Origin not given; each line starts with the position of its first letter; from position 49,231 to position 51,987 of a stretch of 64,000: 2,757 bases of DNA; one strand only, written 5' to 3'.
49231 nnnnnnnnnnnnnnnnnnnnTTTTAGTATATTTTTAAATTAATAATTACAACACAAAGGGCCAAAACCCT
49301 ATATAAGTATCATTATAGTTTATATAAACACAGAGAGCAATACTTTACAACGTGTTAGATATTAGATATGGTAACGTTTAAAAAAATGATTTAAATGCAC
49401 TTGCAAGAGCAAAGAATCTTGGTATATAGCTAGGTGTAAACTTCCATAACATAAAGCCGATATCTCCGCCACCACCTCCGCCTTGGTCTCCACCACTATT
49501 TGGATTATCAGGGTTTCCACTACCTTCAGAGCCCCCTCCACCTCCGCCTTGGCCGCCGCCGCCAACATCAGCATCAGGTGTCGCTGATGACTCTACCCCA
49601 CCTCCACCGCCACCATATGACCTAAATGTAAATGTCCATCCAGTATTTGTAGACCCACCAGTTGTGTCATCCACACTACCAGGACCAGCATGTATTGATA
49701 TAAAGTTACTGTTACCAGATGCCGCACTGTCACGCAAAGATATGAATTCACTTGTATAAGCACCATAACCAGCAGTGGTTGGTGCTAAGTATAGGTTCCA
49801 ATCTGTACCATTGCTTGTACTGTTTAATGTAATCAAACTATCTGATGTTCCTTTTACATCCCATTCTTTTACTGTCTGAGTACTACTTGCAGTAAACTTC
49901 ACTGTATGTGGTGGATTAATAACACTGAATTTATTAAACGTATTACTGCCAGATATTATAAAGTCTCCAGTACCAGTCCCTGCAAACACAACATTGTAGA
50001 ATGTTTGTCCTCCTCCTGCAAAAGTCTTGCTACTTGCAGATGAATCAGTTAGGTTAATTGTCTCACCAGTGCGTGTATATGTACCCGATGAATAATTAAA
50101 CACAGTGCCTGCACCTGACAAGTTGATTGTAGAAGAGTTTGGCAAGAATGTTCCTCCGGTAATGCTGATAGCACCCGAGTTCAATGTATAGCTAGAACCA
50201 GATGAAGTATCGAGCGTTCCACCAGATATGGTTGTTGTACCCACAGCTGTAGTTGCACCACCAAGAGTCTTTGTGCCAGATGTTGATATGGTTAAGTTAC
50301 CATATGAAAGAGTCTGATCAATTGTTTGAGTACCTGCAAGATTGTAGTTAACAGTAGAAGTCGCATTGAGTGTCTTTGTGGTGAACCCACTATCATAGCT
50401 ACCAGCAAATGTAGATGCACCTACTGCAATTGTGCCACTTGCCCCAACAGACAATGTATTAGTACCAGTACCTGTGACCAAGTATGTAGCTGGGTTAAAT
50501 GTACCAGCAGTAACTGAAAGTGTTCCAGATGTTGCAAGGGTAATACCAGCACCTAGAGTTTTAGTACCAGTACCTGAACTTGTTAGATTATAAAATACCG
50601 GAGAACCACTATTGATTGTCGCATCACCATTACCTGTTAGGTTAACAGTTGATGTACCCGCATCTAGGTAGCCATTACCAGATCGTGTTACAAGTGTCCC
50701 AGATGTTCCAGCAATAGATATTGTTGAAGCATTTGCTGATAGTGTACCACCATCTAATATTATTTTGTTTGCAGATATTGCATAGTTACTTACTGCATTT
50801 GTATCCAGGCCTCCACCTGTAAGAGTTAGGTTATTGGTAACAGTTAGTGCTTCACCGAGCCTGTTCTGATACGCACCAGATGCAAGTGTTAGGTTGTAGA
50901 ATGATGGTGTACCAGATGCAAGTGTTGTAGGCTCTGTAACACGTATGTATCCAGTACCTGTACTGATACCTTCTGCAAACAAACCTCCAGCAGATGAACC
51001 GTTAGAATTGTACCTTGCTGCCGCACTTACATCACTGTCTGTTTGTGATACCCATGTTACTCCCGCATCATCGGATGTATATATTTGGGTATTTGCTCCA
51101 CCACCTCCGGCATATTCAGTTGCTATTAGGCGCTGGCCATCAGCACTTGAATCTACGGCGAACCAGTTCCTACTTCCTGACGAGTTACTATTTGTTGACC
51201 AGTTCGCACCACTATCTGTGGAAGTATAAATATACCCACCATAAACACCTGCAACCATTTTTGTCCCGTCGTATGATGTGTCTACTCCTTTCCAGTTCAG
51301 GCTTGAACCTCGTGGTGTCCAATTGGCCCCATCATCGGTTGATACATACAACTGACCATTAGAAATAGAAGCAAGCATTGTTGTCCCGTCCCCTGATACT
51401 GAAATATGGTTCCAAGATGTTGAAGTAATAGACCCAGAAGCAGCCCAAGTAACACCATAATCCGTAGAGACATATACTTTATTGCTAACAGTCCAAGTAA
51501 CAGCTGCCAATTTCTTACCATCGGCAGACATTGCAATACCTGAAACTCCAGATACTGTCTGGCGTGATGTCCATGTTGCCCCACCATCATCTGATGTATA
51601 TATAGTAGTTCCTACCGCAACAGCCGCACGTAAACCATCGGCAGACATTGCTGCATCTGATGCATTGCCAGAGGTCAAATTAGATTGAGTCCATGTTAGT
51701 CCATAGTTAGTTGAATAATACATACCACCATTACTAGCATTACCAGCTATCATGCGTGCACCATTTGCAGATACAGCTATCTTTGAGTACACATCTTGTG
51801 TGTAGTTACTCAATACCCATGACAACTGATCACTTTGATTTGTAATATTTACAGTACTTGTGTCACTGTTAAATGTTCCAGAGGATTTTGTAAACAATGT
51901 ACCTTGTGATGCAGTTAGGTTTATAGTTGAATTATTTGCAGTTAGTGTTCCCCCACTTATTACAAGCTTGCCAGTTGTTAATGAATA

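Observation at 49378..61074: Architecture and unusual C-terminus of the 3898-aa giant protein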

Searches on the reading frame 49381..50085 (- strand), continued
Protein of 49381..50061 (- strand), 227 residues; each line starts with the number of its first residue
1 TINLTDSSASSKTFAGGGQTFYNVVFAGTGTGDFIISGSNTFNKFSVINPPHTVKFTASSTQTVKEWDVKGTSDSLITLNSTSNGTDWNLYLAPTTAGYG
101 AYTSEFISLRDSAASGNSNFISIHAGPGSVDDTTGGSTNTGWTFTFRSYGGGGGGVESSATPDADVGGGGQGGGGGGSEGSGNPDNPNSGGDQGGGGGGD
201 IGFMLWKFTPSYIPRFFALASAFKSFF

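Call 98: find_related_loci(query=A9, collection=viral_contigs, flank=6000)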
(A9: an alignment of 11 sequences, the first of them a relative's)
Query A9 (554 aa) in viral_contigs; peptide patterns used: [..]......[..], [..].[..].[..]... (x = any residue, [..] = any of these).
268 stretches matched a pattern; 9 encode a relative of the query (tblastn E <= 1e-3); 9 distinct loci.
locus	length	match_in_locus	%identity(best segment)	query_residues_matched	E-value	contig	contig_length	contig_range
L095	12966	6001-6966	56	212-554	1e-102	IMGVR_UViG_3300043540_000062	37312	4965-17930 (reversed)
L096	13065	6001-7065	51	200-554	5e-92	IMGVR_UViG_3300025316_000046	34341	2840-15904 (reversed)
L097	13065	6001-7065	51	200-554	9e-92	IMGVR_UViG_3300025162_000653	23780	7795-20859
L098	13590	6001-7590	44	3-553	1e-87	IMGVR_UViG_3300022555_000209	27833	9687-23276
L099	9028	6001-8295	43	334-551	3e-42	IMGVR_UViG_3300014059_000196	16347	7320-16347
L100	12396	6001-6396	53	421-551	9e-34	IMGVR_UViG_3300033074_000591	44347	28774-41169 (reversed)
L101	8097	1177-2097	36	229-552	3e-29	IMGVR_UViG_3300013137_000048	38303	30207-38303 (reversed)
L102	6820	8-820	33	233-523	3e-20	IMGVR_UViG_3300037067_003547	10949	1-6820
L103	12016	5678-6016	40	437-549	2e-13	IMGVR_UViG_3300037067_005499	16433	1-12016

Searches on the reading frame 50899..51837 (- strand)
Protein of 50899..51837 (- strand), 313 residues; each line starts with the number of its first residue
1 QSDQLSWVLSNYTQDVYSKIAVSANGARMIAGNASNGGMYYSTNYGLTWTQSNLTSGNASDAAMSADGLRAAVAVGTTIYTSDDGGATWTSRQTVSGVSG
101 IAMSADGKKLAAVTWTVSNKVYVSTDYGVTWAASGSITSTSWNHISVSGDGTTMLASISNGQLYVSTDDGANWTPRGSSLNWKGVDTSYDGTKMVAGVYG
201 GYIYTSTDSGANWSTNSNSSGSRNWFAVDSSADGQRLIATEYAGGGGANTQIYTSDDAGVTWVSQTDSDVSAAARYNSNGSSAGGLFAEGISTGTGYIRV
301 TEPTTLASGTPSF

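Call 42: search_solved_structures(query=window:50899-51837:-, max_evalue=1, show_alignments=1)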
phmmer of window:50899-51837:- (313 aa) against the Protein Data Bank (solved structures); distinct sequences matched with E-value up to 1: 15.
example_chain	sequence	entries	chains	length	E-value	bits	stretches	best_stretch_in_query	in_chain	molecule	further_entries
6fhp_A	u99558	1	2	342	4.8e-05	26.2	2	158-267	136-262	Dispase autolysis-inducing protein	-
5fzp_A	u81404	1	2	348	6.6e-05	25.7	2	158-267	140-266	DISPASE AUTOLYSIS-INDUCING PROTEIN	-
6p2l_A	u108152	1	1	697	0.00012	24.8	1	92-178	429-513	Glycosyl hydrolase BNR repeat-containing protein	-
7mhu_A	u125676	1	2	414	0.00069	22.3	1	76-133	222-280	Exo-alpha-sialidase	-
5znn_A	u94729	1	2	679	0.0013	21.5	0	162-269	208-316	Sortilin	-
5nni_A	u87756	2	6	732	0.0013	21.5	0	162-269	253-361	Sortilin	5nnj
5nmr_A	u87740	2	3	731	0.0013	21.4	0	162-269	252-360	Sortilin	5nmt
6x48_A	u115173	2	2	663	0.0015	21.2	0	200-269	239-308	Sortilin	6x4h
4msl_A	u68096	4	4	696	0.0016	21.1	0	200-269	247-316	Sortilin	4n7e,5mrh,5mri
3f6k_A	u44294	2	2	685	0.0018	21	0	200-269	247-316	Sortilin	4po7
8t8r_A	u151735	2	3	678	0.002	20.8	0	200-269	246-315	Sortilin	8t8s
6eho_A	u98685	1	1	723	0.002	20.8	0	200-269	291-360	Sortilin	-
9i0n_A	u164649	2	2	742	0.002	20.8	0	200-269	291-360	Sortilin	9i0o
6x3l_A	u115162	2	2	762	0.0024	20.5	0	200-269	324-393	Sortilin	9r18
3b7f_A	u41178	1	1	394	0.066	15.8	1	75-216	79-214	Glycosyl hydrolase, BNR repeat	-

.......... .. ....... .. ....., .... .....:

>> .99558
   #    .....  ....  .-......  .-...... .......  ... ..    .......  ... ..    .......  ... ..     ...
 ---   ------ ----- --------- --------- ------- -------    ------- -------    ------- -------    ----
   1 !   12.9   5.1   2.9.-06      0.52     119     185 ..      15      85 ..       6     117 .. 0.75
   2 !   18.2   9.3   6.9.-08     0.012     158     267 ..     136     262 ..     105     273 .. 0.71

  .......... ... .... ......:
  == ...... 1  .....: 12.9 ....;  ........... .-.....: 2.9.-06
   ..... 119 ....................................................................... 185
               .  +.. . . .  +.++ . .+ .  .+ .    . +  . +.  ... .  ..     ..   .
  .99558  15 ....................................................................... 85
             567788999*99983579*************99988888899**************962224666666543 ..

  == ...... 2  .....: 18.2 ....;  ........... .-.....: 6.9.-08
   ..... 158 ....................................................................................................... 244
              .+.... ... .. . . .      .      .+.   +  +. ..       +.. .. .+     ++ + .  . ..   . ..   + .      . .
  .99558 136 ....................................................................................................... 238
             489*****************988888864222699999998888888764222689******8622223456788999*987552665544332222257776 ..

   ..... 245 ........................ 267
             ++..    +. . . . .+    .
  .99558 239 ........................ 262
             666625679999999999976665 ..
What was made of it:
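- On Sialidase (exo-alpha-sialidase, GH33): The only sialidase PDB hit covers 58 residues at E 6.9e-4 (call 42).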

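Call 43: find_homologous_proteins(query=window:50899-51837:-, max_evalue=0.001)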
Query window:50899-51837:- (313 aa): 1308 proteins with E <= 0.001 among 8000 candidates; the best 120 are listed.
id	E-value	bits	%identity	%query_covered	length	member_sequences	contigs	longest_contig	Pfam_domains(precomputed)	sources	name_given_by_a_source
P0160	3.3e-74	268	43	68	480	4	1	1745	PF15899.12,PF25852.1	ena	-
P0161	1.9e-69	252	45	64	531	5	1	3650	PF25852.1,PF02012.27,PF15902.13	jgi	jgi:hypothetical protein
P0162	5.5e-69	251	40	80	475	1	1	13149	PF15899.12,PF24316.2,PF15902.13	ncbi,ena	-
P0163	1.2e-66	243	43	80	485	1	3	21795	PF23657.2,PF25852.1,PF15902.13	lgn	-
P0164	7.5e-66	241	43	73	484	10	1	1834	PF25852.1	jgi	-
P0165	1.1e-65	240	42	82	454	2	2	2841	PF25852.1,PF15902.13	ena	-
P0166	1.2e-65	240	46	65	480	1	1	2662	PF25852.1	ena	-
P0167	2.2e-65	239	44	64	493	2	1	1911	PF15899.12,PF25852.1,PF15902.13,PF23414.2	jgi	jgi:photosystem II stability/assembly factor-like uncharacterized protein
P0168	3.5e-65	238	48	62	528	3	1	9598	PF23657.2,PF25852.1,PF15902.13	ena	-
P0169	7.3e-65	237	43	78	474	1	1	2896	PF25852.1,PF15902.13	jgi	jgi:hypothetical protein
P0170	2.4e-64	236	43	75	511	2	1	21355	PF25852.1,PF15902.13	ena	-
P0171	3.0e-62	229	40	78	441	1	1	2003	PF25852.1,PF02012.27,PF15902.13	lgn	-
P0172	2.0e-61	226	44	75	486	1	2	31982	PF25852.1,PF15902.13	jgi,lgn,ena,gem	-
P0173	2.8e-61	226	44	80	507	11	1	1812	PF15899.12,PF15902.13,PF23414.2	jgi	jgi:hypothetical protein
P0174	6.2e-61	224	41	78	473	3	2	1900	PF15899.12,PF25852.1,PF15902.13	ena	-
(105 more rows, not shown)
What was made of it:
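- It has 1308 homologues, mostly ~450-540-aa Ycf48-like proteins, some fused to prepilin N-termini (call 43).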

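Call 45: search_protein_families(library=pfam, proteins=[window:50899-51837:-], max_evalue=1)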
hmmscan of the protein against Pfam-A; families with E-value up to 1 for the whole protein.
window:50899-51837:- (313 aa): 7 families
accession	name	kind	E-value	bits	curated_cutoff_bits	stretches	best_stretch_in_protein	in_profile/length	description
PF02012.26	BNR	-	5.6e-13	47.2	27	4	122-132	1-11/12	BNR/Asp-box repeat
PF15902.12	Sortilin-Vps10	-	1.3e-10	41.1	33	4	78-174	2-110/446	Sortilin, neurotensin receptor 3,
PF15899.11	BNR_6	-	4.2e-09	36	27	0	252-265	1-14/14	BNR-Asp box repeat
PF24316.1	Tli3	-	3.6e-06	27.8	27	1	115-166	80-128/129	T6SS Tli3 immunity protein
PF19755.4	DUF6242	-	3.8e-05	24.1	29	2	2-89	125-217/217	Domain of unknown function (DUF6242)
PF24388.1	Permuted_GreAB-C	-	0.098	12.8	27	0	67-94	14-44/54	Permuted GreAB-C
PF01357.27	Expansin_C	-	0.62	10.7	24.6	1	201-240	34-74/78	Expansin C-terminal domain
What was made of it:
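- On BNR/Asp-box beta-propeller (Sortilin-Vps10 / Ycf48-like): BNR 47.2 bits (cut-off 27) and Sortilin-Vps10 41.1 bits (cut-off 33) on the isolated region (call 45).
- Checked: On the isolated region it is significant: BNR 5.6e-13 and Sortilin-Vps10 1.3e-10 (call 45).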

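Call 52: predict_structure(alignment_id=A4)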
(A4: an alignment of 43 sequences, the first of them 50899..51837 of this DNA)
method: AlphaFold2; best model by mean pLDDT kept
length: 313 residues; sequences in the alignment: 43
mean_pLDDT: 84.6   pTM: 0.85
mean pLDDT of the five models: 84.6, 84.5, 84.4, 84.2, 82.7
residues with pLDDT >= 90: 193; 70-90: 55; 50-70: 49; < 50: 16
segments of 3 or more residues with pLDDT < 50: 1-3, 271-275, 306-313
pLDDT, mean of each block of 10 residues (from residue 1): 55 71 91 89 91 90 96 95 97 90 97 89 96 84 95 96 96 95 95 96 96 83 92 92 80 91 75 50 62 62 51 34
secondary structure, 60 per line:
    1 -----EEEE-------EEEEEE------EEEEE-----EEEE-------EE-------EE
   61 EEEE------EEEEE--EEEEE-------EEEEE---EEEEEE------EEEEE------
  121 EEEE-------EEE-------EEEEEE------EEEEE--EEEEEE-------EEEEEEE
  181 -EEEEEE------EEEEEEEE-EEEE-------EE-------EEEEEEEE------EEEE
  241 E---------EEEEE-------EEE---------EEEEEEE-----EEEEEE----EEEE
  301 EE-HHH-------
elements in order: E6-9 E17-22 E29-33 E39-42 E59-64 E71-75 E78-82 E90-94 E98-103 E110-114 E121-124 E132-134 E142-147 E154-158 E161-166 E174-180 E182-187 E194-201 E203-206 E223-230 E237-241 E251-255 E263-265 E275-281 E287-292 E297-302
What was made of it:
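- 50914..51828 (-): Seven-bladed BNR/Asp-box beta-propeller (six Asp-boxes), Ycf48/sortilin-like, inserted in the stalk. AF2 model with pLDDT 84.6 and pTM 0.85 (call 52).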

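Call 60: fold_search(model_id=the predicted structure, library=pdb)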
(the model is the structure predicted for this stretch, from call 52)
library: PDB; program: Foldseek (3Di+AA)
matches with E <= 10: 1989; with E <= 0.001: 1910
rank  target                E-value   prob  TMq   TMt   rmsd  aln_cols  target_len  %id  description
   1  5oj3_A                9.6e-14  1.00  0.70  0.69   4.3       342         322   17  YCF48 from Cyanidioschyzon merolae (released 2018-08-08)
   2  1nr0                  1.3e-13  1.00  0.71  0.39   3.7       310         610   12  Two Seven-Bladed Beta-Propeller Domains Revealed By The Structure Of A C. elegans Homologue Of Yeast Actin Interacting P (released 2003-07-01)
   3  7qca_SGG              2.6e-13  1.00  0.69  0.67   5.3       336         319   10  Spraguea lophii ribosome (released 2022-11-30)
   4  7mq8_LS               2.9e-13  1.00  0.72  0.52   4.2       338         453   14  Cryo-EM structure of the human SSU processome, state pre-A1 (released 2021-09-22)
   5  9n73_LO               2.9e-13  1.00  0.69  0.30   7.9       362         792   15  SSU processome maturation and disassembly, State G (released 2025-10-29)
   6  7oyb_g2               3.2e-13  1.00  0.75  0.76   3.8       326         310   17  Cryo-EM structure of the 6 hpf zebrafish embryo 80S ribosome (released 2022-07-13)
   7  5i2t                  3.2e-13  1.00  0.72  0.39   6.4       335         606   16  Domain characterization of the WD protein Pwp2 and their relevance in ribosome biogenesis (released 2017-06-21)
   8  6p2k_A                3.2e-13  1.00  0.68  0.31   5.8       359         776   17  Crystal structure of AFV00434, an ancestral GH74 enzyme (released 2019-07-31)
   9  8am5_S                4.2e-13  1.00  0.66  0.67   4.6       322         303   18  RCII/PSI complex, class 3 (released 2023-08-16)
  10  7bie_A                4.7e-13  1.00  0.70  0.76   4.6       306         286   17  Crystal structure of nvWrap-T, a 7-bladed symmetric propeller (released 2021-09-22)
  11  4d6v                  4.7e-13  1.00  0.73  0.73   4.2       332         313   14  Crystal structure of signal transducing protein (released 2015-03-18)
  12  6p2l_A                4.9e-13  1.00  0.36  0.20  16.4       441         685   18  Crystal structure of Niastella koreensis GH74 (NkGH74) enzyme (released 2019-07-31)
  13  7kn8_B                5.2e-13  1.00  0.68  0.33   7.4       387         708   16  Crystal structure of the GH74 xyloglucanase from Xanthomonas campestris (Xcc1752) (released 2021-05-26)
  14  5oj3_B                5.8e-13  1.00  0.69  0.68   4.5       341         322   18  YCF48 from Cyanidioschyzon merolae (released 2018-08-08)
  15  5fkq_A                6.1e-13  1.00  0.70  0.32   4.4       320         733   16  Unraveling the first step of xyloglucan degradation by the soil saprophyte Cellvibrio japonicus through the functional (released 2015-11-04)
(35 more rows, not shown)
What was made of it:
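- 50914..51828 (-): Foldseek top hit is Ycf48 5oj3_A, E 9.6e-14, TM 0.70 (call 60).
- On BNR/Asp-box beta-propeller (Sortilin-Vps10 / Ycf48-like): Foldseek finds Ycf48, GH74, DAIP and seven-bladed WD40 proteins, E about 1e-13 and TM 0.65-0.75 (call 60).
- Closest known: Ycf48/HCF136, sortilin Vps10 domain, GH74 and DAIP BNR propellers. Same: Asp-box blades of about 40 aa, and a seven-bladed fold with TM about 0.7 to Ycf48 (calls 42, 45, 60).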
